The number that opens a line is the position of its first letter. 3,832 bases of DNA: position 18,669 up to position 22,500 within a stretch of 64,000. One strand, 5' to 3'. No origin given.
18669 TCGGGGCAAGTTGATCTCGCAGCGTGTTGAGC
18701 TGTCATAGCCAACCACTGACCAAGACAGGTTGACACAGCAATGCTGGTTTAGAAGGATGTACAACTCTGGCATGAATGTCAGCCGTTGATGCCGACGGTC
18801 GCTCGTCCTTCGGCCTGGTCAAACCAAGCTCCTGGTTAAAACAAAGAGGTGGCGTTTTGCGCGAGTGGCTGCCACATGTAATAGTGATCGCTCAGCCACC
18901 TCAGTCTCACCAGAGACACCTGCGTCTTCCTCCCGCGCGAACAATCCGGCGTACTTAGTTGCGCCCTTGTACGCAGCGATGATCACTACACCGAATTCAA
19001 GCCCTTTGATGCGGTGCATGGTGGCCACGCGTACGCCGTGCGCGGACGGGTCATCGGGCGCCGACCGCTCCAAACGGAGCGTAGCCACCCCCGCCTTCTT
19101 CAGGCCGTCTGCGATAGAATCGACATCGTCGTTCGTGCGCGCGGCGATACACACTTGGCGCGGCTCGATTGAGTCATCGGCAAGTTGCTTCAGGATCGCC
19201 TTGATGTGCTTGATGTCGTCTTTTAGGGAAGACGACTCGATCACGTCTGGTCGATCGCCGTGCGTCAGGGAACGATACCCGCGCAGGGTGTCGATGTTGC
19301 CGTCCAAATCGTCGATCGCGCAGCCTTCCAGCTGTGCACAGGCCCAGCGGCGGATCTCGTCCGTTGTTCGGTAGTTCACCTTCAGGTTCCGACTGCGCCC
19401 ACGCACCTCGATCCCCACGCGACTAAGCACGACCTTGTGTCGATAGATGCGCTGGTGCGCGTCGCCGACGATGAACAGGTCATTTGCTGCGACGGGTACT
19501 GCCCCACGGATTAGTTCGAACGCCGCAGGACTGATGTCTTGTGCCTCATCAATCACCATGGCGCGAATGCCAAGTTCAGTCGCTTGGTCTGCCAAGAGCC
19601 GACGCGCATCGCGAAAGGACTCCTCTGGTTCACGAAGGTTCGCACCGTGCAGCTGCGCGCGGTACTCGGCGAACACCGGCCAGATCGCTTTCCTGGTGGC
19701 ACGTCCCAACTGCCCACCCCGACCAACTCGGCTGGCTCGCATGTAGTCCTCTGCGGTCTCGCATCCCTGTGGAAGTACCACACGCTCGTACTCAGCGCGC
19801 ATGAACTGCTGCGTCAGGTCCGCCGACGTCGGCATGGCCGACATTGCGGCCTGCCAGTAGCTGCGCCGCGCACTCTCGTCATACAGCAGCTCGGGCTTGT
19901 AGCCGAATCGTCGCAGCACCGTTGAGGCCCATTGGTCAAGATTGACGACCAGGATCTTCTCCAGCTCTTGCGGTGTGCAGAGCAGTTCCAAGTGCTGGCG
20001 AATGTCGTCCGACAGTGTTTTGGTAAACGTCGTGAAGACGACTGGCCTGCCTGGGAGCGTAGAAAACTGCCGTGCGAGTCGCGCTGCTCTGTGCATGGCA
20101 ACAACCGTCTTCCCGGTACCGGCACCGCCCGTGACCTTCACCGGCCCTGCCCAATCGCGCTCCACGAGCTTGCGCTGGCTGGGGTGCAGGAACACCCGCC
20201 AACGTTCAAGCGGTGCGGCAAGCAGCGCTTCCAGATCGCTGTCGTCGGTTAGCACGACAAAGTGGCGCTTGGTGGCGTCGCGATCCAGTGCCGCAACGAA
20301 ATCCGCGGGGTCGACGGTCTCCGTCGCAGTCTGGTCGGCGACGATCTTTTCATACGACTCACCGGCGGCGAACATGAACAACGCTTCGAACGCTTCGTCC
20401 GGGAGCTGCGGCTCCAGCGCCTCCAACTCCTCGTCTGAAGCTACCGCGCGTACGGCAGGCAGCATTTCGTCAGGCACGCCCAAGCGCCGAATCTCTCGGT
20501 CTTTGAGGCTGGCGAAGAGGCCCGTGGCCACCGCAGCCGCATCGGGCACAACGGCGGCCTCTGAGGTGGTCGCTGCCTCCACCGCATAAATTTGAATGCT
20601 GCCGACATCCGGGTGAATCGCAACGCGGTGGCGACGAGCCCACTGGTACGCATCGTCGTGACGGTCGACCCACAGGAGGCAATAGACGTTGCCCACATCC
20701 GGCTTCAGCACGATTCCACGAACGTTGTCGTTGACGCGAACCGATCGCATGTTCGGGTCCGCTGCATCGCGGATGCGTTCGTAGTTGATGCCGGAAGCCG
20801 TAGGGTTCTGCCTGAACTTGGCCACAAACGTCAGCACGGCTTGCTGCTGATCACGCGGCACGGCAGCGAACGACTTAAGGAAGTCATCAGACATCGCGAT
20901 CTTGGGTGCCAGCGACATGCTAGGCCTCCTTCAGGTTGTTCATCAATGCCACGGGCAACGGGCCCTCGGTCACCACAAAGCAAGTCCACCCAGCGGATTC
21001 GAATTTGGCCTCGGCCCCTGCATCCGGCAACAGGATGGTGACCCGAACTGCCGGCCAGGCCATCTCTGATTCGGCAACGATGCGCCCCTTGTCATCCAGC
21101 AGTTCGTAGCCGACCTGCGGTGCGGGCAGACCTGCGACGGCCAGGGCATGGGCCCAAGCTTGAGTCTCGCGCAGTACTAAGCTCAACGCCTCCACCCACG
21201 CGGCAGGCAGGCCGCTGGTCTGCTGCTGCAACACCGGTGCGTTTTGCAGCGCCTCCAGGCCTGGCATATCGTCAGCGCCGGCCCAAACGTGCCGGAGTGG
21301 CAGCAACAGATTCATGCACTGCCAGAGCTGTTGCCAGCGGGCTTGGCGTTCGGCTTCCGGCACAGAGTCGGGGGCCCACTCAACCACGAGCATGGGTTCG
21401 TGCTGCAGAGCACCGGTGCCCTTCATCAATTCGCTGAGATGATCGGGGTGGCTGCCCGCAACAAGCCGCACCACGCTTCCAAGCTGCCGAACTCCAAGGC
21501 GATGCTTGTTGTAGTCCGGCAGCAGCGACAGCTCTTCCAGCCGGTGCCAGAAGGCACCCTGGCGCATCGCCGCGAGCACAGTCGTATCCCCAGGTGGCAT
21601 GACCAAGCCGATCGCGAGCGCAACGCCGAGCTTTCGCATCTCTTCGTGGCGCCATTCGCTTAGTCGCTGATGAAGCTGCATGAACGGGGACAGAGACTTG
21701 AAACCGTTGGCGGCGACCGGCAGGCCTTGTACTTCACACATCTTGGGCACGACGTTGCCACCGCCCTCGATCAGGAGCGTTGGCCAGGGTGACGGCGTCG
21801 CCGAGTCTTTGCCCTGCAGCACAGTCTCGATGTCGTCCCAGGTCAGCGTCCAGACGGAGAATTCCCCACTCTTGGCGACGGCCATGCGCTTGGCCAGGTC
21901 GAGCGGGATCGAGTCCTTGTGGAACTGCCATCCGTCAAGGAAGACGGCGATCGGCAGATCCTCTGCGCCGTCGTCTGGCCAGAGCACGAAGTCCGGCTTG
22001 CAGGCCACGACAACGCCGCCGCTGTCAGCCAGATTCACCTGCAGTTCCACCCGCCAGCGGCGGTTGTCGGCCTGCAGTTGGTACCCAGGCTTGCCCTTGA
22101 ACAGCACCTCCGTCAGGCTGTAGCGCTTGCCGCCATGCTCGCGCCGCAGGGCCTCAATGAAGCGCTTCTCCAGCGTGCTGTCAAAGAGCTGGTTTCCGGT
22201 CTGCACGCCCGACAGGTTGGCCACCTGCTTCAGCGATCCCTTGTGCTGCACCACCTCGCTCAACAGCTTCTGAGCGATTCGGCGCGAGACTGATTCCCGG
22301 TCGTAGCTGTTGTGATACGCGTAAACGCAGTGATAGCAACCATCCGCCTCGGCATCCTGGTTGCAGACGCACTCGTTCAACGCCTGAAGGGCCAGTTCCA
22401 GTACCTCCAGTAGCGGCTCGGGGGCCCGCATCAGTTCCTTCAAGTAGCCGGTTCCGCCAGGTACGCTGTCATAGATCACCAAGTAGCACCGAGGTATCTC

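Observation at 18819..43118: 24.3-kb eight-gene coupled operon interleaving DISARM class 1-like, Mokosh type I-like, HNH-ParB and DruE-like parts behind a single methyltransferase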

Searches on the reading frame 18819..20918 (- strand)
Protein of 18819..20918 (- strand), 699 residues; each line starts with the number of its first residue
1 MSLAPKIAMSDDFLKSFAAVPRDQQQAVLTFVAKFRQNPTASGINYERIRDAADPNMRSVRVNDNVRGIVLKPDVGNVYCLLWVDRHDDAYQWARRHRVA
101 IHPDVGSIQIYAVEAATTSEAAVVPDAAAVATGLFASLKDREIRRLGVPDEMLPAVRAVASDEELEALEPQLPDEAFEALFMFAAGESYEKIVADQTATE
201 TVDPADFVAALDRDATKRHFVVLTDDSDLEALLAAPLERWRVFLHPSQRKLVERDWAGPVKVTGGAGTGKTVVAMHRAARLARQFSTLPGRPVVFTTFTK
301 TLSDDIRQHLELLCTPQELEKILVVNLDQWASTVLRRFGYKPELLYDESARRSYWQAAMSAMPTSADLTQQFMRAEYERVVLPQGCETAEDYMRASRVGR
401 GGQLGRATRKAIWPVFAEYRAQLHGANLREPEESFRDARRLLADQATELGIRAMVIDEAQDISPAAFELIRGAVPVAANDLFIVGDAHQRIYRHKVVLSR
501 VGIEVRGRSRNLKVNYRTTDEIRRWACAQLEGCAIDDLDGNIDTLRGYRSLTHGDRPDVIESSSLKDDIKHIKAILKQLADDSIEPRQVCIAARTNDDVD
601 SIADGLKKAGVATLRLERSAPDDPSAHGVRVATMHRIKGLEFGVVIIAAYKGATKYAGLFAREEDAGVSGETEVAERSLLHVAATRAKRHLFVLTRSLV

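Call 3: search_protein_families(library=padloc, proteins=[window:18819-20918:-], max_evalue=0.001)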
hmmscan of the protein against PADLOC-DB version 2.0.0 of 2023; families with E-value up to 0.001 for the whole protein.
window:18819-20918:- (699 aa): 36 families (the best 25 are shown)
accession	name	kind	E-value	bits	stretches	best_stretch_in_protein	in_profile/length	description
PDLC01087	C3a187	-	1.9e-31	107.5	2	453-693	322-541/559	NERD+UvrD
PDLC00132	GajB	-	7e-23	79.1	2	244-611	4-376/625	UrvD helicase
PDLC00104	GajB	-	7e-20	69.3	2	620-696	495-564/574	UrvD helicase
PDLC03802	RTasHel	-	8.2e-20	69.2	1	254-617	15-343/675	DRT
PDLC00127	GajB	-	3e-17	60.4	2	451-608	202-359/594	UrvD helicase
PDLC00117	GajB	-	3.3e-17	60.2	2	260-621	30-385/604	UrvD helicase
PDLC00114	GajB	-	1.8e-16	57.9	1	244-613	8-378/635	UrvD helicase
PDLC00103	GajB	-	2.4e-10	38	1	455-611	216-373/612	UrvD helicase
PDLC00122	GajB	-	2.9e-10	37.7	1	454-549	166-267/502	UrvD helicase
PDLC00112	GajB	-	8e-10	35.9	1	620-691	486-553/581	UrvD helicase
PDLC00141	GajB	-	1.2e-09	35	0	625-695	499-562/572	UrvD helicase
PDLC00107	GajB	-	1.7e-09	34.9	1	453-612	218-372/587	UrvD helicase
PDLC00129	GajB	-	3.9e-09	33.7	1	454-522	230-301/594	UrvD helicase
PDLC00138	GajB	-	1.1e-08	32.2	0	453-493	223-263/581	UrvD helicase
PDLC00121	GajB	-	2.4e-08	31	1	262-336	23-98/565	UrvD helicase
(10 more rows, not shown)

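Call 4: search_protein_families(library=pfam, proteins=[window:18819-20918:-], max_evalue=0.01)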
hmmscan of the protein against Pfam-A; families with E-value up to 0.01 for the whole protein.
window:18819-20918:- (699 aa): 9 families
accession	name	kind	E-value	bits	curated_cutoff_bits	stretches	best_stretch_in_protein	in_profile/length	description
PF00580.27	UvrD-helicase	-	4.4e-21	76.2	23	1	245-494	2-255/271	UvrD/REP helicase N-terminal domain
PF13361.12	UvrD_C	-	2.9e-15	57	25.6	2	627-694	285-346/350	UvrD-like helicase C-terminal domain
PF13245.12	AAA_19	-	1.6e-13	51.4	25.1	1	258-493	12-132/134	AAA domain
PF13538.12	UvrD_C_2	-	1.1e-08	35.2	27.4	1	629-656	2-29/52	UvrD-like helicase C-terminal domain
PF13087.12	AAA_12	-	7.9e-07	29.3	27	1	562-695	85-192/195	AAA domain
PF13401.12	AAA_22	-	2.8e-06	28.1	27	0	425-471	64-105/130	AAA domain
PF13191.12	AAA_16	-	0.00019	22.4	32.6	1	259-472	26-154/167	AAA ATPase domain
PF13604.12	AAA_30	-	0.00043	20.5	27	0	245-311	3-67/191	AAA domain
PF09848.15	SLFN-g3_helicase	-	0.0015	18.3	24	0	262-285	6-26/354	Schlafen group 3, DNA/RNA helicase domain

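Call 5: search_protein_families(library=ncbifam, proteins=[window:18819-20918:-], max_evalue=0.01)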
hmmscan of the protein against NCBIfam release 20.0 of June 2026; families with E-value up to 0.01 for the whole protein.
window:18819-20918:- (699 aa): 17 families
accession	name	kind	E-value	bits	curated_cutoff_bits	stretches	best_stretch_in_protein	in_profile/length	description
TIGR01073.1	pcrA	equivalog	2.8e-17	62.4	911.2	2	244-497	5-255/725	DNA helicase PcrA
TIGR01074.1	rep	equivalog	4.3e-13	48.4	951.45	2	244-525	2-285/668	DNA helicase Rep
NF041464.1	HelD_BACSU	equivalog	4.9e-13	47.9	419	1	441-691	537-759/779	RNA polymerase recycling motor HelD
NF041254.1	motor_HelR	exception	2.4e-12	46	750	2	246-283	190-227/706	RNA polymerase recycling motor ATPase HelR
NF008743.0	PRK11773.1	equivalog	5.2e-11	41.6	965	2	623-693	548-612/720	DNA helicase II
NF010485.0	PRK13909.1-2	equivalog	1.2e-10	40.3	650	1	454-609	335-494/909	RecB-like helicase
TIGR01075.1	uvrD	equivalog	3.6e-10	38.8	1144.45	1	624-693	544-607/715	DNA helicase II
NF008276.0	PRK11054.1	equivalog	1.4e-09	37.1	543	1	410-695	390-661/684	DNA helicase IV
NF041258.1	motor_HelR_2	exception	4.7e-09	35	1100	2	247-281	174-208/713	RNA polymerase recycling motor ATPase HelR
NF008172.0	PRK10919.1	equivalog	1e-07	30.6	1168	1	244-495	3-251/673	DNA helicase Rep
NF041465.1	HelD_MYCSM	equivalog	1.1e-07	30.4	1051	1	247-281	179-213/719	RNA polymerase recycling motor HelD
NF010487.0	PRK13909.1-4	equivalog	6.6e-07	28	759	1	462-613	347-502/924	RecB-like helicase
TIGR00609.1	recB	equivalog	3.2e-06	25.5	696.05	0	626-695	725-812/1175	exodeoxyribonuclease V subunit beta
NF053713.1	helicas_STM2767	equivalog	3.4e-05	22.4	550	0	453-495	320-359/665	STM2767 family DEAD/DEAH box helicase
TIGR02785.1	addA_Gpos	equivalog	0.00051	18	707.65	0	627-648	782-803/1234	helicase-exonuclease AddAB subunit AddA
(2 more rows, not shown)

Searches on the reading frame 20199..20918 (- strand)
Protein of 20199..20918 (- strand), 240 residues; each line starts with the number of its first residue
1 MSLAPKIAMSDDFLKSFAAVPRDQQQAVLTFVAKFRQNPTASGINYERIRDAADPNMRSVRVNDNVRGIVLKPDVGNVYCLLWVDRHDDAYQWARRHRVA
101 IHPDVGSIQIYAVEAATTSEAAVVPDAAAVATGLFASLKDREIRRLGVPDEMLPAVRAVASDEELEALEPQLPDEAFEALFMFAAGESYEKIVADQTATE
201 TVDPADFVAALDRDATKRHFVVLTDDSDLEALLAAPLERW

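Call 77: search_solved_structures(query=window:20199-20918:-, max_evalue=1)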
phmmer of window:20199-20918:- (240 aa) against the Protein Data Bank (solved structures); distinct sequences matched with E-value up to 1: 0.

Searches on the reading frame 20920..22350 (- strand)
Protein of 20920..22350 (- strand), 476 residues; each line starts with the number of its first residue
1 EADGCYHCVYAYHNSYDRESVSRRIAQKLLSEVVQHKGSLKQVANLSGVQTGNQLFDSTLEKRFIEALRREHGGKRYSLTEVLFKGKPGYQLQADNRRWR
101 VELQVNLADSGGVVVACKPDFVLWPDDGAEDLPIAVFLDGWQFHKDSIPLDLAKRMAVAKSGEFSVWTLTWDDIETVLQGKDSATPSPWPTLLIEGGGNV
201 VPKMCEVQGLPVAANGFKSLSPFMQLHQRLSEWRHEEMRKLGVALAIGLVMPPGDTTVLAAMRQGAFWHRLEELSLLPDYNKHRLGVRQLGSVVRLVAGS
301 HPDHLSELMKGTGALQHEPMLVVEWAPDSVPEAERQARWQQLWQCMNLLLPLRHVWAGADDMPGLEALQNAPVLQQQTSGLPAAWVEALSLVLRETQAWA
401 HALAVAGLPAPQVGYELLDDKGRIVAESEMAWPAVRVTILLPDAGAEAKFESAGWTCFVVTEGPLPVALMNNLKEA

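Call 76: search_solved_structures(query=window:20920-22350:-, max_evalue=1)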
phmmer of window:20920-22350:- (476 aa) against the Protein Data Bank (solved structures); distinct sequences matched with E-value up to 1: 0.
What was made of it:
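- Tried and rejected: Sequence searches of the PDB with the ArmC C-terminus and the ArmD N-terminus found nothing (calls 76, 77).
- On ARMADA type II: A sequence search of the PDB with the last 476 aa found nothing (call 76).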
